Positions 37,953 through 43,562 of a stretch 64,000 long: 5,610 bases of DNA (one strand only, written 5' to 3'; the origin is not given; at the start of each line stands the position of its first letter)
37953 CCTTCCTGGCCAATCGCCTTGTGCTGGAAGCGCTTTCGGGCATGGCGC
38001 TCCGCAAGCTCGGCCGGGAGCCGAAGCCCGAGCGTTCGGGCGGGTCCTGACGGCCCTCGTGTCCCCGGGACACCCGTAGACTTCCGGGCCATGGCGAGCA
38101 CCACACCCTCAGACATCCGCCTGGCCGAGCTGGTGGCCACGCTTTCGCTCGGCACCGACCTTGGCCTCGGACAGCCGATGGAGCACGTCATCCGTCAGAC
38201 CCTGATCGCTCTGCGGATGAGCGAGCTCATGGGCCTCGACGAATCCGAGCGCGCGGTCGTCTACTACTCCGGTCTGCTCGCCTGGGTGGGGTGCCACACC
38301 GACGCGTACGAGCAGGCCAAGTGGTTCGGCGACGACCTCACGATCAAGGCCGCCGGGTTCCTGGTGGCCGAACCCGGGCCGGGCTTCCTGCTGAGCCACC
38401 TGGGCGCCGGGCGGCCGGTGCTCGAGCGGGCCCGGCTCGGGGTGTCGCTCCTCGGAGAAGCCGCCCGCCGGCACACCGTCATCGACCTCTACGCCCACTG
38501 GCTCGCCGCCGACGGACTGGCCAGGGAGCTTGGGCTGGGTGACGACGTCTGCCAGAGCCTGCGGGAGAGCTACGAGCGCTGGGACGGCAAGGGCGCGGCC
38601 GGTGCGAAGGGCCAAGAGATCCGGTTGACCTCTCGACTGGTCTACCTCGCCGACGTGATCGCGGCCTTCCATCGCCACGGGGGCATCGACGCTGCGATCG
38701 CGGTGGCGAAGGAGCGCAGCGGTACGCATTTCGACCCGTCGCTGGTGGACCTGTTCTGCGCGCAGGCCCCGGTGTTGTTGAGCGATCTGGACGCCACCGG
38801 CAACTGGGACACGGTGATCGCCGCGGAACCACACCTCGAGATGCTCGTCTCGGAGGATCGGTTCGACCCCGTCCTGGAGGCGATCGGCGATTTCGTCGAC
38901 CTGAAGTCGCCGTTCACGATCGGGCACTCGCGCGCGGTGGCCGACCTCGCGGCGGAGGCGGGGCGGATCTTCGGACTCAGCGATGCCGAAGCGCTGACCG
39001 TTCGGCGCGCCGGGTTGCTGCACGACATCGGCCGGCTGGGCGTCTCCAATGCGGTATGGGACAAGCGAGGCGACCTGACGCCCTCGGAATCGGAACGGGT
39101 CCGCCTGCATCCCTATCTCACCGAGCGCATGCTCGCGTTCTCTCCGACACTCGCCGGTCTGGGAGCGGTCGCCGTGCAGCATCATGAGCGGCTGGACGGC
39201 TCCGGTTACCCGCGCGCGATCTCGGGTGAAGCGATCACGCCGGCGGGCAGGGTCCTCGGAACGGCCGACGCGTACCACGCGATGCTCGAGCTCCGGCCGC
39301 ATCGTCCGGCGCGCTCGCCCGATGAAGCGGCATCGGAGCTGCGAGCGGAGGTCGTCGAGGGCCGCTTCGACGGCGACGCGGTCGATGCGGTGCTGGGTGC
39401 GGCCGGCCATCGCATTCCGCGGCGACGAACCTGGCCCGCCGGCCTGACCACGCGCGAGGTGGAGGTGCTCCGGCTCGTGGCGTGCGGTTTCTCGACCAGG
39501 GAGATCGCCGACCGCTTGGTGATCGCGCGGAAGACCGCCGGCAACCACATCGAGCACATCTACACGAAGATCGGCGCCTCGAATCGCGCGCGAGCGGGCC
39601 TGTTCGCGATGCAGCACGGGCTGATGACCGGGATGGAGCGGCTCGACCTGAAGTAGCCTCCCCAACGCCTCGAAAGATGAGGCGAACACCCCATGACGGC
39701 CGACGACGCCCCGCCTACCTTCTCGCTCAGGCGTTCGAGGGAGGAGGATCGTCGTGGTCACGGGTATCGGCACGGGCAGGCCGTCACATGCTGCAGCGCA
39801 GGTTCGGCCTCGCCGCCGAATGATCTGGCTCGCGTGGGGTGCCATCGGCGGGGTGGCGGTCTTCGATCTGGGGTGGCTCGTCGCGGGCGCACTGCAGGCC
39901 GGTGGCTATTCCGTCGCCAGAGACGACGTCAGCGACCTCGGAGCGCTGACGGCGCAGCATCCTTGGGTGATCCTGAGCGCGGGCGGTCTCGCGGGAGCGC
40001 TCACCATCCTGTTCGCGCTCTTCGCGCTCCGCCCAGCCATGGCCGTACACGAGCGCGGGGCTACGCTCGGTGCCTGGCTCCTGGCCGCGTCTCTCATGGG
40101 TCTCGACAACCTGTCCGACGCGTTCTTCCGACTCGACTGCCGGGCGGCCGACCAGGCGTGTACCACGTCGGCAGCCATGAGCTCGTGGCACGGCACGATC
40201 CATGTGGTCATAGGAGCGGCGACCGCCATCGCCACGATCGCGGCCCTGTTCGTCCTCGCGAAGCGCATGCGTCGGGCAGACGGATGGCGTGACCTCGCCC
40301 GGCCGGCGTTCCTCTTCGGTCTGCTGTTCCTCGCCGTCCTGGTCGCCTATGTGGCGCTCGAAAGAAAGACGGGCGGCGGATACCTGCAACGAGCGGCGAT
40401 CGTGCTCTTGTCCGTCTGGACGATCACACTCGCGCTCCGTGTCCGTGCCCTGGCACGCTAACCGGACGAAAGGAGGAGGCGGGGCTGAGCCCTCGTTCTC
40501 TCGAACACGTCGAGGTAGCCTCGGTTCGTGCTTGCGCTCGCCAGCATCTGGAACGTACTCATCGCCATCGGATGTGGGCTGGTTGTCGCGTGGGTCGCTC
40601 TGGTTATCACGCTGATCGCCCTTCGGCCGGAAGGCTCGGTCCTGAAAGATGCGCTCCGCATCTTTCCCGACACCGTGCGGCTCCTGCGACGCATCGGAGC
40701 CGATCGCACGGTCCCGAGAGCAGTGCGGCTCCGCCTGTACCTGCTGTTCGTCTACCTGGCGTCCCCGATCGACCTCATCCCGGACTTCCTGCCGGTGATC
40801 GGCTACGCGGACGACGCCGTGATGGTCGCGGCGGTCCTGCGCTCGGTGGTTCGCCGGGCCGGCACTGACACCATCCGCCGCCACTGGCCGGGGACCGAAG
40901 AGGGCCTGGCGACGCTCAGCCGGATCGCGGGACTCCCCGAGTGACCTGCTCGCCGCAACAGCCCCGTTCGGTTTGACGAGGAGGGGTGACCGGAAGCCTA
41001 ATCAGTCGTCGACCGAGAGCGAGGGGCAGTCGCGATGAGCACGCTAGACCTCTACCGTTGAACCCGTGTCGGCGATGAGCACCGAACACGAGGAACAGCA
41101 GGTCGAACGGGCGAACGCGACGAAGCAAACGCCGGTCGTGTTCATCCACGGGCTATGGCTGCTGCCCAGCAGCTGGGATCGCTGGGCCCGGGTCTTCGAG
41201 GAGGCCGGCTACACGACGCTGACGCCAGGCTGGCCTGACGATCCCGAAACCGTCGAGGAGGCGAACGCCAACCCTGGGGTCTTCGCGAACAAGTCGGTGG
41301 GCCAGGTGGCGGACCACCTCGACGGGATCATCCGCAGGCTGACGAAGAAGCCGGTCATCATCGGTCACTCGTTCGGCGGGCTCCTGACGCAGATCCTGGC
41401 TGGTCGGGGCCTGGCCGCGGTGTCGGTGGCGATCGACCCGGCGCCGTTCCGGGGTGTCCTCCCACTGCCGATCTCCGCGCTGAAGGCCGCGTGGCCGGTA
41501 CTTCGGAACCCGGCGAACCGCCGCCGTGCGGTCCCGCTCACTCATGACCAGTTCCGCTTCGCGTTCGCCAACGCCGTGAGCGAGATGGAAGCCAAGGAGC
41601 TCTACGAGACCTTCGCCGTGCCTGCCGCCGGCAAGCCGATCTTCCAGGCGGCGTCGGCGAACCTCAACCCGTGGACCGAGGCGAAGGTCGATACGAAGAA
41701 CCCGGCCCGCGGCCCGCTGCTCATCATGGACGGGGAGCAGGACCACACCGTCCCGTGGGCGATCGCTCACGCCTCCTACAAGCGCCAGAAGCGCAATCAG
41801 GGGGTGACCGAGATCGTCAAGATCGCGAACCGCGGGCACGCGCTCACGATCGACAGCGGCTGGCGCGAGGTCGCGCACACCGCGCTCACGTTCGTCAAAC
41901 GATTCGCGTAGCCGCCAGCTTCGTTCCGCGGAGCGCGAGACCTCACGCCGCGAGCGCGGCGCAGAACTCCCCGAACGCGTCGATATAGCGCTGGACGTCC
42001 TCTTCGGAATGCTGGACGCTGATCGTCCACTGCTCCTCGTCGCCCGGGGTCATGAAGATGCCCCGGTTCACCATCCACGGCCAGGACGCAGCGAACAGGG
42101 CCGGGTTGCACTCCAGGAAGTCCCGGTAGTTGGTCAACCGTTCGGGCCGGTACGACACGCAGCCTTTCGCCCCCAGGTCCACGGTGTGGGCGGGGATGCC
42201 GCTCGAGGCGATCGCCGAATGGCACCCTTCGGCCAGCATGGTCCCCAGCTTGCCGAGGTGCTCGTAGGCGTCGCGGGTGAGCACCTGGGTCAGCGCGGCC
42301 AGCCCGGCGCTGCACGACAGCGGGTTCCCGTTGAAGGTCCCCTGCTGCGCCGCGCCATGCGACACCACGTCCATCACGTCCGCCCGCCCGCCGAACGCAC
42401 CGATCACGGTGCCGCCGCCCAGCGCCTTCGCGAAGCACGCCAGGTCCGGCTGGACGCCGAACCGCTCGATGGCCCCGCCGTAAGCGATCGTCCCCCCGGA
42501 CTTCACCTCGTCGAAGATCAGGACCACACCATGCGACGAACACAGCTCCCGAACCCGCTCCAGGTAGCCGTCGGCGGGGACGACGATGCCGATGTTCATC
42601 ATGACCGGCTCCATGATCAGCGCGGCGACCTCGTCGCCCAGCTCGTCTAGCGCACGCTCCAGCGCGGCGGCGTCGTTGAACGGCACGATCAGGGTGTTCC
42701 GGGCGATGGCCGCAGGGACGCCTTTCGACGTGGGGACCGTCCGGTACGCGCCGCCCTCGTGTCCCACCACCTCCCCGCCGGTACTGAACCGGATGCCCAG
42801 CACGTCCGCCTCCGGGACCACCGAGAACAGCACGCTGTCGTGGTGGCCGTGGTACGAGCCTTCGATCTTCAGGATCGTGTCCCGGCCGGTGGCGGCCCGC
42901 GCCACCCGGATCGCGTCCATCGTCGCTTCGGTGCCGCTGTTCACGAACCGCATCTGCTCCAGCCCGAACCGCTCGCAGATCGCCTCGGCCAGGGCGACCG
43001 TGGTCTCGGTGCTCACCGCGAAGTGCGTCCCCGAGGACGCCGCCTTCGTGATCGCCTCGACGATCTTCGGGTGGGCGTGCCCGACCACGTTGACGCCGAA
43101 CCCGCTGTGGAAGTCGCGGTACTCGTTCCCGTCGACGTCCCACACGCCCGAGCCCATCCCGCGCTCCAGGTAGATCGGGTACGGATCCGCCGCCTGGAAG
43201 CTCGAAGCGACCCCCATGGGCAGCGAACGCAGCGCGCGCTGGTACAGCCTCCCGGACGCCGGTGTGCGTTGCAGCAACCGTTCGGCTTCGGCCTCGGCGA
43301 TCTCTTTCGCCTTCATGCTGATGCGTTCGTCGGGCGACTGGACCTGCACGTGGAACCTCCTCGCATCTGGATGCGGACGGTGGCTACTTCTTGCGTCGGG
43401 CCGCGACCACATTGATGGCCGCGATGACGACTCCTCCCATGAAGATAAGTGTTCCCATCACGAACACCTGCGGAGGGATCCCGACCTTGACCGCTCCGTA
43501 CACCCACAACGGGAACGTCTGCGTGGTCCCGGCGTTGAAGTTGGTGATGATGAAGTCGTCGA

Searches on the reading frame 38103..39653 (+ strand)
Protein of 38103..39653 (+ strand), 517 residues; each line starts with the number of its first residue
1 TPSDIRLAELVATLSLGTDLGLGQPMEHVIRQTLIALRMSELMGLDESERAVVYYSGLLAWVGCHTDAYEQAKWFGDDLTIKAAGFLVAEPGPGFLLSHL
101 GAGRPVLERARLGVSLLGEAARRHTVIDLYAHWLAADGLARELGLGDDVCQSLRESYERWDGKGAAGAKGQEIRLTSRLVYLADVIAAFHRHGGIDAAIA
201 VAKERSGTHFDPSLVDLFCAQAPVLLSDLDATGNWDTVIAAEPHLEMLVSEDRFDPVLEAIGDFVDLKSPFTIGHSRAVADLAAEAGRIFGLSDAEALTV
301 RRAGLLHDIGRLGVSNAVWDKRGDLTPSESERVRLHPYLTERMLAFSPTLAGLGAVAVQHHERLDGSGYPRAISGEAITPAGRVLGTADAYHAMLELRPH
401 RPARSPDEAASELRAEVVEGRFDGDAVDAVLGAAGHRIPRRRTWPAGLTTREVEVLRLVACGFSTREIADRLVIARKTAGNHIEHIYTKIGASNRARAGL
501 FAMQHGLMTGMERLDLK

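Call 5: search_protein_families(library=pfam, proteins=[window:38103-39653:+], max_evalue=0.001)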
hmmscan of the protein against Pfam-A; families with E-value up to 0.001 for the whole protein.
window:38103-39653:+ (517 aa): 3 families
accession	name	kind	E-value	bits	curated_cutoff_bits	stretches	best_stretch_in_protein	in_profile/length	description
PF13487.12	HD_5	-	8.1e-39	133.5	27.2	2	263-424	5-168/170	HD domain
PF01966.28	HD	-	1.7e-14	54.5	22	1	273-394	2-116/116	HD domain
PF00196.25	GerE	-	3.4e-14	52.6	23.5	1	448-498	3-53/57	Bacterial regulatory proteins, luxR family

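Call 6: search_protein_families(library=ncbifam, proteins=[window:38103-39653:+], max_evalue=0.001)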
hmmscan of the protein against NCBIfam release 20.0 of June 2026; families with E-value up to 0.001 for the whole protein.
window:38103-39653:+ (517 aa): 17 families
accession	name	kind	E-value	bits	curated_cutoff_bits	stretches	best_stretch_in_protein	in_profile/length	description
NF053512.1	nitric_RR_NosR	exception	1.6e-33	116.3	400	2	252-435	172-355/422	response regulator c-di-GMP phosphodiesterase, NosR family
NF052366.1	photon_PedR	equivalog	5.8e-12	45.6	120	1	448-507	3-62/74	photosynthetic electron transport-dependent transcriptional regulator PedR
NF047785.1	respo_reg_MadR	equivalog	3e-10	39.8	300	1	442-508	143-209/209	MadR family response regulator transcription factor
NF003420.0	PRK04841.1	equivalog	1.3e-09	36.6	537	1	422-503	816-894/903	HTH-type transcriptional regulator MalT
NF052445.1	RespRegMctR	equivalog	2.8e-08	33.4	300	1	446-507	143-204/205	two-component system response regulator MctR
NF050132.1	TransRegAbsR2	equivalog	2.9e-08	32.9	850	1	447-496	530-579/582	LuxR family transcriptional regulator AbsR2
TIGR03020.2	EpsA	equivalog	7.7e-08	32.3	170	1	446-498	189-241/247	XrtB/PEP-CTERM-associated transcriptional regulator EpsA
NF007403.0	PRK09935.1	equivalog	8.3e-08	32.1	271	1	447-494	149-196/210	fimbria biosynthesis transcriptional regulator FimZ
NF007505.1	PRK10100.1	equivalog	5.1e-07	29.6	250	1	446-503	143-200/204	biofilm master transcriptional regulator CsgD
NF007935.0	PRK10651.1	equivalog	2.8e-06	26.7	250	1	446-505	154-213/216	two-component system response regulator NarL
TIGR03541.1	reg_near_HchA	equivalog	3.1e-06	26.9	215.6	1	447-506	171-230/232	PA1136 family autoinducer-binding transcriptional regulator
NF041232.1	BagY_FevT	exception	4.1e-06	25.9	700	1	448-496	297-345/367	LuxR family transcriptional regulator BagY/FevT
TIGR00277.1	HDIG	domain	2.5e-05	24.1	27.6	1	272-311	5-41/84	HDIG domain-containing metalloprotein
NF038181.1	reg_ATPase_IniR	equivalog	4.6e-05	22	750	1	433-503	752-820/827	isoniazid response ATPase/transcriptional regulator IniR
NF011896.0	PRK15369.1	equivalog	6e-05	22.7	242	1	445-495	147-197/211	two component system response regulator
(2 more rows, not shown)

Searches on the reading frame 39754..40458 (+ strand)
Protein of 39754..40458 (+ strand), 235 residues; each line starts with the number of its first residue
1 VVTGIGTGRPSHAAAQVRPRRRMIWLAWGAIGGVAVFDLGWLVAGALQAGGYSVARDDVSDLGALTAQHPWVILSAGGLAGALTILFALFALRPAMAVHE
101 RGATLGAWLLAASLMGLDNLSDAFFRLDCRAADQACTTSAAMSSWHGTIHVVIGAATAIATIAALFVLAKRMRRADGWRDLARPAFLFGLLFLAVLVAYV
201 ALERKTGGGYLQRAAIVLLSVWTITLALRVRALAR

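Call 34: search_protein_families(library=pfam, proteins=[window:39754-40458:+], max_evalue=0.00001)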
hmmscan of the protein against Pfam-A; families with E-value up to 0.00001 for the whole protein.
window:39754-40458:+ (235 aa): 1 family
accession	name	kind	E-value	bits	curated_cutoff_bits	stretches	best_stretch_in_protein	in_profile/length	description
PF06197.19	DUF998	-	3.8e-23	82.5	30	1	34-228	4-183/184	Protein of unknown function (DUF998)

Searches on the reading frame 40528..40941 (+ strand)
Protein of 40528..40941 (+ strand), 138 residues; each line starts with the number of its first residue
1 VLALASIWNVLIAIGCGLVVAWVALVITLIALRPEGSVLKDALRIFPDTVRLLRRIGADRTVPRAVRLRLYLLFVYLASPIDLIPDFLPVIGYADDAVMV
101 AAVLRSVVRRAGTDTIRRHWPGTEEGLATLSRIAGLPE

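Call 34: search_protein_families(library=pfam, proteins=[window:40528-40941:+], max_evalue=0.00001)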
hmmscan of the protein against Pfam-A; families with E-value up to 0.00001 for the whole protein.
window:40528-40941:+ (138 aa): 1 family
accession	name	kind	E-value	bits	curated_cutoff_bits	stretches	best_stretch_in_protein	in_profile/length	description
PF06803.17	DUF1232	-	1.2e-12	47.8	23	1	67-101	2-36/37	Protein of unknown function (DUF1232)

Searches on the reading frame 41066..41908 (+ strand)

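Call 34: search_protein_families(library=pfam, proteins=[window:41066-41908:+], max_evalue=0.00001)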
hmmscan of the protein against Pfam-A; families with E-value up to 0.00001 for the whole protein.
window:41066-41908:+ (281 aa): 2 families
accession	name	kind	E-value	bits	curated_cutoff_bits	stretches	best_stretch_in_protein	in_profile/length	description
PF12697.13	Abhydrolase_6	-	2.1e-20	74.8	26.3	1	24-270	1-215/217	Alpha/beta hydrolase family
PF00561.26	Abhydrolase_1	-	3.5e-09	37.1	25.8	1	23-260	2-240/245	alpha/beta hydrolase fold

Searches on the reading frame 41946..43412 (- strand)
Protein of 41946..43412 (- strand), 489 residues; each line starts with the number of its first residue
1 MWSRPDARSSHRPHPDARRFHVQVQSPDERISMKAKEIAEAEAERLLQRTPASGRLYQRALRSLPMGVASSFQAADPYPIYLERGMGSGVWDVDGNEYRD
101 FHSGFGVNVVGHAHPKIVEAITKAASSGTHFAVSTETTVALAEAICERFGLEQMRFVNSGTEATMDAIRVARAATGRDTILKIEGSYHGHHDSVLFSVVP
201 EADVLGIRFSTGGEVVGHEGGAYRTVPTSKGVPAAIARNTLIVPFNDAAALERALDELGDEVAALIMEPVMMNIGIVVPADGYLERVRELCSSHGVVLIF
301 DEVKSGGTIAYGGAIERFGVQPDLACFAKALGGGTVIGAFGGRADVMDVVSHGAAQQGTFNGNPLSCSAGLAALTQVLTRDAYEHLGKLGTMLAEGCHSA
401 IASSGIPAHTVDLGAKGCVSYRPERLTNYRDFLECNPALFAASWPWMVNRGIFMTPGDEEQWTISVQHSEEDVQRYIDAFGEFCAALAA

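Call 5: search_protein_families(library=pfam, proteins=[window:41946-43412:-], max_evalue=0.001)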
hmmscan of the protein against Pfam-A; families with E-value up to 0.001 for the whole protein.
window:41946-43412:- (489 aa): 3 families
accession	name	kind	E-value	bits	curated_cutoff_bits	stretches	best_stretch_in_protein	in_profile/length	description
PF00202.27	Aminotran_3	-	2.9e-65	221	30.5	1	75-397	6-326/403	Aminotransferase class-III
PF01212.27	Beta_elim_lyase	-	2.1e-06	27.7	27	1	116-301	13-168/288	Beta-eliminating lyase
PF00155.27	Aminotran_1_2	-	6.2e-05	22.8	19.7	0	246-380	128-264/361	Aminotransferase class I and II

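Call 6: search_protein_families(library=ncbifam, proteins=[window:41946-43412:-], max_evalue=0.001)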
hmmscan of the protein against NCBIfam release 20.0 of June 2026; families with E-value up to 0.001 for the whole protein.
window:41946-43412:- (489 aa): 69 families (the best 25 are shown)
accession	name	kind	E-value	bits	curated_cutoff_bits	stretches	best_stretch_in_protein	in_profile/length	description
NF000818.0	PRK00062.1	subfamily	1.7e-120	402.6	398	1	52-487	5-427/429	glutamate-1-semialdehyde 2,1-aminomutase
TIGR00713.1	hemL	equivalog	2.6e-115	385.5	527.3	1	55-482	4-418/423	glutamate-1-semialdehyde 2,1-aminomutase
NF009055.0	PRK12389.1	equivalog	5.8e-106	354.7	637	1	52-487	5-428/431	glutamate-1-semialdehyde 2,1-aminomutase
NF041362.1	GntE_guanitoxin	equivalog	2e-105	352.8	525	1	49-475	4-424/426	guanitoxin biosynthesis PLP-dependent transaminase GntE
NF005453.0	PRK07046.1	subfamily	2.1e-73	247.4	425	1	33-488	10-452/453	transaminase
NF001864.0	PRK00615.1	equivalog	1.4e-72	244.7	706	1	55-474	9-416/433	glutamate-1-semialdehyde aminotransferase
NF002874.0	PRK03244.1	equivalog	3.6e-57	193.9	457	2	239-398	164-320/399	acetylornithine transaminase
NF004856.0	PRK06209.1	equivalog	4.3e-56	190.3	486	2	225-482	161-411/450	glutamate-1-semialdehyde 2,1-aminomutase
NF004426.0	PRK05769.1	equivalog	1.5e-55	188.8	552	1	68-396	28-354/441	acetyl ornithine aminotransferase family protein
TIGR00707.1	argD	subfamily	6.2e-54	183.3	410.05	2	243-402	155-311/381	acetylornithine/succinylornithine family transaminase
NF005993.0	PRK08117.1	subfamily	3.6e-53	180.7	574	1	79-394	26-340/433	aspartate aminotransferase family protein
TIGR01885.1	Orn_aminotrans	equivalog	1.1e-50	172.6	378.4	1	75-397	16-323/402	ornithine--oxo-acid transaminase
NF004714.0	PRK06058.1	subfamily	2.8e-48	164.7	639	1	50-394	20-356/447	4-aminobutyrate--2-oxoglutarate transaminase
NF049976.1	AmadipTransam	equivalog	6.5e-48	163.7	650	1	78-381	14-310/416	2-aminoadipate transaminase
NF006228.0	PRK08360.1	equivalog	7.9e-46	156.6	608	1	78-391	23-334/443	aspartate aminotransferase family protein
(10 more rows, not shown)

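Call 38: search_solved_structures(query=window:41946-43316:-, max_evalue=1e-30, show_alignments=0)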
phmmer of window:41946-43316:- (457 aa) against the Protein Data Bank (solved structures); distinct sequences matched with E-value up to 1e-30: 80 (the best 60 are shown).
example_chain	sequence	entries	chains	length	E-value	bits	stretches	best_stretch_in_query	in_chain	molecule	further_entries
3bs8_A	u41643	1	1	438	2.7e-91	309.9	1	24-450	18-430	Glutamate-1-semialdehyde 2,1-aminomutase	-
3k28_A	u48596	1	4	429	8.3e-87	295.1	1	25-447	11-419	Glutamate-1-semialdehyde 2,1-aminomutase 2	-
3l44_A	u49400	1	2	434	8.5e-85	288.5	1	21-456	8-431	Glutamate-1-semialdehyde 2,1-aminomutase 1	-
6w80_A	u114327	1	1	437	5.4e-82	279.2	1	21-443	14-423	Glutamate-1-semialdehyde 2,1-aminomutase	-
5i92_A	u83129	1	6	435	8.8e-82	278.5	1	21-455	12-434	Glutamate-1-semialdehyde 2,1-aminomutase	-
2e7u_A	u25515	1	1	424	6.2e-81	275.7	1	18-448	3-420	Glutamate-1-semialdehyde 2,1-aminomutase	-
4e77_A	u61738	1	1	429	6e-80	272.5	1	21-449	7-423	Glutamate-1-semialdehyde 2,1-aminomutase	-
2cfb_A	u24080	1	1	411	1.3e-79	271.3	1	38-447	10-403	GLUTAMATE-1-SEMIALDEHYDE 2,1-AMINOMUTASE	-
2hoy_A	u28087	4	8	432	3.9e-78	266.5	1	18-447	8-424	Glutamate-1-semialdehyde 2,1-aminomutase (GSAM) apo-form | Glutamate-1-semialdehyde 2,1-aminomutase (GSAM) pmp-form | Glutamate-1-semialdehyde 2,1-aminomutase (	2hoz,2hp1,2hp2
3fq7_A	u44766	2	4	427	4e-78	266.5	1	19-447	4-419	Glutamate-1-semialdehyde 2,1-aminomutase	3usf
2gsa_A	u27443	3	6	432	7e-78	265.7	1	18-447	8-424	GLUTAMATE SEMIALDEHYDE AMINOTRANSFERASE | PROTEIN (GLUTAMATE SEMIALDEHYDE AMINOTRANSFERASE)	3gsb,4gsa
3fq8_A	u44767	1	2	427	7.7e-78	265.5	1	19-447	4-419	Glutamate-1-semialdehyde 2,1-aminomutase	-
3fqa_A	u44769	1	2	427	1.4e-77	264.7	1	19-447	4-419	Glutamate-1-semialdehyde 2,1-aminomutase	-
5hdm_A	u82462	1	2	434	8.2e-73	249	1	26-447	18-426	Glutamate-1-semialdehyde 2,1-aminomutase 1, chloroplastic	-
6k8h_A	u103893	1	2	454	4.1e-71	243.4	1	20-449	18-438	Aminotransferase class-III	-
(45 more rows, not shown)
